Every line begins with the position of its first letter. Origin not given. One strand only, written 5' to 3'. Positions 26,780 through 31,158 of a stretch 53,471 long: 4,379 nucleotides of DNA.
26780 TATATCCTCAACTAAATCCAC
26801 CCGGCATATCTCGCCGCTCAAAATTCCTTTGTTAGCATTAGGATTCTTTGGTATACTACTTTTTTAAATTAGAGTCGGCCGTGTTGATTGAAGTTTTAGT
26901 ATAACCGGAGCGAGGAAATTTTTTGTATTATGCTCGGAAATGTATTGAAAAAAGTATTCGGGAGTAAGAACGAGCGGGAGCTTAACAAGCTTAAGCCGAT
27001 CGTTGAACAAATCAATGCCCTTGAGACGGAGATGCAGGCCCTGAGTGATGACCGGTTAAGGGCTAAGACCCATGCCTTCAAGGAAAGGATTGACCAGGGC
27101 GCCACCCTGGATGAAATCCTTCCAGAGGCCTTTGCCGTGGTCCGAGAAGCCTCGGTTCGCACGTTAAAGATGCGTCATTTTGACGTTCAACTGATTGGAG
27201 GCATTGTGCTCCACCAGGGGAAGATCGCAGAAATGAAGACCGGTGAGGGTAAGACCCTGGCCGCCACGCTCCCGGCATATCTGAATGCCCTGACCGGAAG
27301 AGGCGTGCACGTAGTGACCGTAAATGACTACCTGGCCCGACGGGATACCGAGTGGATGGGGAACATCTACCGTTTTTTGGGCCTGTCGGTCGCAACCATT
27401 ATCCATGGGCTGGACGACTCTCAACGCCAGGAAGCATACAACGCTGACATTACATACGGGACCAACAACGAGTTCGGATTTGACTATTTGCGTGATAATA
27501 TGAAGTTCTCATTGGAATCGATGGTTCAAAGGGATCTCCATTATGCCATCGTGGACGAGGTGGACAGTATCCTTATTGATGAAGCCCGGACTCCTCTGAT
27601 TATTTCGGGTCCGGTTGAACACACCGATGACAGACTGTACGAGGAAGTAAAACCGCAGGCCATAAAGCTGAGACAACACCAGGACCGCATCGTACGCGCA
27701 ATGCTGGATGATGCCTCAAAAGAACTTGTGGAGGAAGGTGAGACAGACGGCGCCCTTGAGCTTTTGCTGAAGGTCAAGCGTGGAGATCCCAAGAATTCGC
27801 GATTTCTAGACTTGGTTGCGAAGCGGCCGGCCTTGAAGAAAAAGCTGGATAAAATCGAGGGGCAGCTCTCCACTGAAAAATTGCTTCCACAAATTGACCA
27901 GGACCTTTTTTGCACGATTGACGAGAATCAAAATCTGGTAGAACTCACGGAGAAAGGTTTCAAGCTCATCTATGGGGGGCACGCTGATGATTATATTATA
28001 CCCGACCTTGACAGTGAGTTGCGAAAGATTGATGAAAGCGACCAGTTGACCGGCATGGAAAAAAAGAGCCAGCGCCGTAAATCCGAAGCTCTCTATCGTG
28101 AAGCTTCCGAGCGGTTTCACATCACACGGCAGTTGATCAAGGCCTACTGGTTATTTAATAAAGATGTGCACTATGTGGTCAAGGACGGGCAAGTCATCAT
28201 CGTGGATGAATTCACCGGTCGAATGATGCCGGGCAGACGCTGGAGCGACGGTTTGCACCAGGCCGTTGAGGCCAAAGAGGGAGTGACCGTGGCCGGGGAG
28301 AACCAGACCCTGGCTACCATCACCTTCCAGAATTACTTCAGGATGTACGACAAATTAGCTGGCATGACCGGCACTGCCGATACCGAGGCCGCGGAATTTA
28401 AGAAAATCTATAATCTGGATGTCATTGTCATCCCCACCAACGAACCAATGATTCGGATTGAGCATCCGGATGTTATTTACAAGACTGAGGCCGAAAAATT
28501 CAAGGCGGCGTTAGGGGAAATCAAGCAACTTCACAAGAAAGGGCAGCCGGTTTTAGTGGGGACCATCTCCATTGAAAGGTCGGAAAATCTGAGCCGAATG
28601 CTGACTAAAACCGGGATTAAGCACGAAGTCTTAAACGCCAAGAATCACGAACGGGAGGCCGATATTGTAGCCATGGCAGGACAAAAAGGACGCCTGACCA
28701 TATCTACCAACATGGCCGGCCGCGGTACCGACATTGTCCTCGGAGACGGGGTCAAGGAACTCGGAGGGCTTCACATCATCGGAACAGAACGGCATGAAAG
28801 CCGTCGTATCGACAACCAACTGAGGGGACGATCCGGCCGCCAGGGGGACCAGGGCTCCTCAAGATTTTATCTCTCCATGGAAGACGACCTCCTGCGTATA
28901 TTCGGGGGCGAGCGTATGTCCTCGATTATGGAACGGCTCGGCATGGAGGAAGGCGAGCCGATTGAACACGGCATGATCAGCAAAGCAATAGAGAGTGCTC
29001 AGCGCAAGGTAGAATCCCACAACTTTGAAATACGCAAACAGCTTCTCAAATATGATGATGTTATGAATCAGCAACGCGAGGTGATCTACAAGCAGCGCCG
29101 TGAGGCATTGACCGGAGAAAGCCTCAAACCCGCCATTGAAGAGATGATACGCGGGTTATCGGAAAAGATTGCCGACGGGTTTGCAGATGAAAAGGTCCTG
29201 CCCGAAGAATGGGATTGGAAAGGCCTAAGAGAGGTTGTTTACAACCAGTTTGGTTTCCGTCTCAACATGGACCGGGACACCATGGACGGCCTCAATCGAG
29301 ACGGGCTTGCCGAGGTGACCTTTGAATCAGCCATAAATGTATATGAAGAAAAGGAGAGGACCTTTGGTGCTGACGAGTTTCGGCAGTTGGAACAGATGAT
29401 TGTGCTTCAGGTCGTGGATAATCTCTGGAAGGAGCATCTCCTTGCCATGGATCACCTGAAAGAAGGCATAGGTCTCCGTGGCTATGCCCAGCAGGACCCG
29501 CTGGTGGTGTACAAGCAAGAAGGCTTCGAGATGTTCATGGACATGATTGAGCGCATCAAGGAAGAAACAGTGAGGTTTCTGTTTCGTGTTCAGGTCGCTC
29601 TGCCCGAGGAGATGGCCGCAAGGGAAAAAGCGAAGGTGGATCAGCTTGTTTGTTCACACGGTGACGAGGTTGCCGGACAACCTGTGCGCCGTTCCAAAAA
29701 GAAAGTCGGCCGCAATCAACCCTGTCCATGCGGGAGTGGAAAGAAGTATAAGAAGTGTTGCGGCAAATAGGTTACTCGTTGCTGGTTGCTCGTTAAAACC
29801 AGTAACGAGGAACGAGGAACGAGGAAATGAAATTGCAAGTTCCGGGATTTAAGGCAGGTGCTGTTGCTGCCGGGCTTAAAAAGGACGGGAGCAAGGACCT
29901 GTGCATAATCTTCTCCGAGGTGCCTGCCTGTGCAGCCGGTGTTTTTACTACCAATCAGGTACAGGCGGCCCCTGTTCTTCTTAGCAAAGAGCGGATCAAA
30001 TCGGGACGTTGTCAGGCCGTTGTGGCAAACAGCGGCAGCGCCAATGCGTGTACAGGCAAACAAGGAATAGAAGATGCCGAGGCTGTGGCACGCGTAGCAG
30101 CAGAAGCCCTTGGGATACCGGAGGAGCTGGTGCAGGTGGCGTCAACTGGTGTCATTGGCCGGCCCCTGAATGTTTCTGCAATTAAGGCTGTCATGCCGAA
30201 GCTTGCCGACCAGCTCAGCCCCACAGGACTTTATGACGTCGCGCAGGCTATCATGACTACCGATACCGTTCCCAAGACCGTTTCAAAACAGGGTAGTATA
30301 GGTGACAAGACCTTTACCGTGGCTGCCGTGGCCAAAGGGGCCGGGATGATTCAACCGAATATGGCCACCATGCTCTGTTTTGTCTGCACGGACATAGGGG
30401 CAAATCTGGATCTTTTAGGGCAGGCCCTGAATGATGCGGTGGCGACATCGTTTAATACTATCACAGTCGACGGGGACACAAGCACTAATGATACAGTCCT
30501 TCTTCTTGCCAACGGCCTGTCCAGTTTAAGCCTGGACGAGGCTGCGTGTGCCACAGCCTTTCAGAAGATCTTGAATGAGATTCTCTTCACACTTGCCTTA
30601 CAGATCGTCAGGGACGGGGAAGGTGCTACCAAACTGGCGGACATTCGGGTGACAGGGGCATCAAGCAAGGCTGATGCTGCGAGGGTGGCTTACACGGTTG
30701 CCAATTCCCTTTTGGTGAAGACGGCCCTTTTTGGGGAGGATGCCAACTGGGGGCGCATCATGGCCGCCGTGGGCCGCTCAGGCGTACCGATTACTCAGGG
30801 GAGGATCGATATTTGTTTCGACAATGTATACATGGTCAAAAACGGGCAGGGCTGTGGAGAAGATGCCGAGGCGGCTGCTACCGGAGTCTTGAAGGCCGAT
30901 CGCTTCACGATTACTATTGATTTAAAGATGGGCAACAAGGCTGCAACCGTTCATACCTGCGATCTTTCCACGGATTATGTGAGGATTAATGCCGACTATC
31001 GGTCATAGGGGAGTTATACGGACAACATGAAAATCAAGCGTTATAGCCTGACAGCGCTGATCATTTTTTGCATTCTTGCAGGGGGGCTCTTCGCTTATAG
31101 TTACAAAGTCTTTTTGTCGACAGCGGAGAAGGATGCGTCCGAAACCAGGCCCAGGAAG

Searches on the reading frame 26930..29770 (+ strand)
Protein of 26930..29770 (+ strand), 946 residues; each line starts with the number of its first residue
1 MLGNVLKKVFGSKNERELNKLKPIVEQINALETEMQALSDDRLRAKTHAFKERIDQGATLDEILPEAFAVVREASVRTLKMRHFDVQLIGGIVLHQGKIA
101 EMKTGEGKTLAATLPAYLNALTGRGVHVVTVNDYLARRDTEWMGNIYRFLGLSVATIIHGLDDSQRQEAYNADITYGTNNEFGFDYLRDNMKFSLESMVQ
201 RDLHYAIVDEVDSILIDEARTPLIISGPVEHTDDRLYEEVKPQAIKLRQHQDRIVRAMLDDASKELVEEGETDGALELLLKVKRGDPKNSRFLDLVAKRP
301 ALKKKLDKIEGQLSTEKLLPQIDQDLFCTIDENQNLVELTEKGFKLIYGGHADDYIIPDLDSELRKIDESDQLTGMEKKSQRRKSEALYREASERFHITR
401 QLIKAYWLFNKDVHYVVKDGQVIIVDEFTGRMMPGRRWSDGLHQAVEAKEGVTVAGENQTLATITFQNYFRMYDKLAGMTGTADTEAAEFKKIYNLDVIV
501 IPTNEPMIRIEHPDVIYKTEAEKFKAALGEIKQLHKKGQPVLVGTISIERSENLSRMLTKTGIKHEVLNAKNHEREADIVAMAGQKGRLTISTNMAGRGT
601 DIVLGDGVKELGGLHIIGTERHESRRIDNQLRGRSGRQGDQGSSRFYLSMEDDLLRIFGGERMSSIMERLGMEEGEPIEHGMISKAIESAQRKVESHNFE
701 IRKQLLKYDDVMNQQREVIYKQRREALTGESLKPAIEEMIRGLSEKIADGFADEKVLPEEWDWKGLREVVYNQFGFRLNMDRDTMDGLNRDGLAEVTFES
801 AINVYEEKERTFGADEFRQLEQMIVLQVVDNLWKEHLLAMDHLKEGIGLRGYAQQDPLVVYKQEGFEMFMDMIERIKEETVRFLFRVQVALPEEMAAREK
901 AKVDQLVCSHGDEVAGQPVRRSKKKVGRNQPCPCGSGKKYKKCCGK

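Call 44: search_protein_families(library=pfam, proteins=[window:26930-29770:+], max_evalue=0.001)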
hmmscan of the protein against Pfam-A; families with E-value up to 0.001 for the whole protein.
window:26930-29770:+ (946 aa): 6 families
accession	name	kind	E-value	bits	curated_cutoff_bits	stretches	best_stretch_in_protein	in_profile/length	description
PF07517.20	SecA_DEAD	-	4.1e-135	450.1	24.6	1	6-491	1-290/290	SecA DEAD-like domain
PF21090.3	P-loop_SecA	-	4.8e-80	268.4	27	2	506-606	1-101/205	SecA P-loop domain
PF07516.18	SecA_SW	-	4.4e-73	246.1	26.7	1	677-888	1-200/200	SecA Wing and Scaffold domain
PF01043.26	SecA_PP_bind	-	1e-28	100.5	23.5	1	315-447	9-110/110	SecA preprotein cross-linking domain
PF02810.21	SEC-C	-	2.9e-09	37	20.4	1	928-946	1-19/19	SEC-C motif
PF00270.35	DEAD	-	1.1e-07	32.1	26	1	99-216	18-131/167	DEAD/DEAH box helicase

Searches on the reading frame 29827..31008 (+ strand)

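Call 44: search_protein_families(library=pfam, proteins=[window:29827-31008:+], max_evalue=0.001)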
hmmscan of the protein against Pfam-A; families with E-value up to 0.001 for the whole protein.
window:29827-31008:+ (393 aa): 1 family
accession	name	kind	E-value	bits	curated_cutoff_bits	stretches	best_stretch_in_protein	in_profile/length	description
PF01960.23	ArgJ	-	1.5e-145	485.1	32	1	10-393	2-377/377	ArgJ family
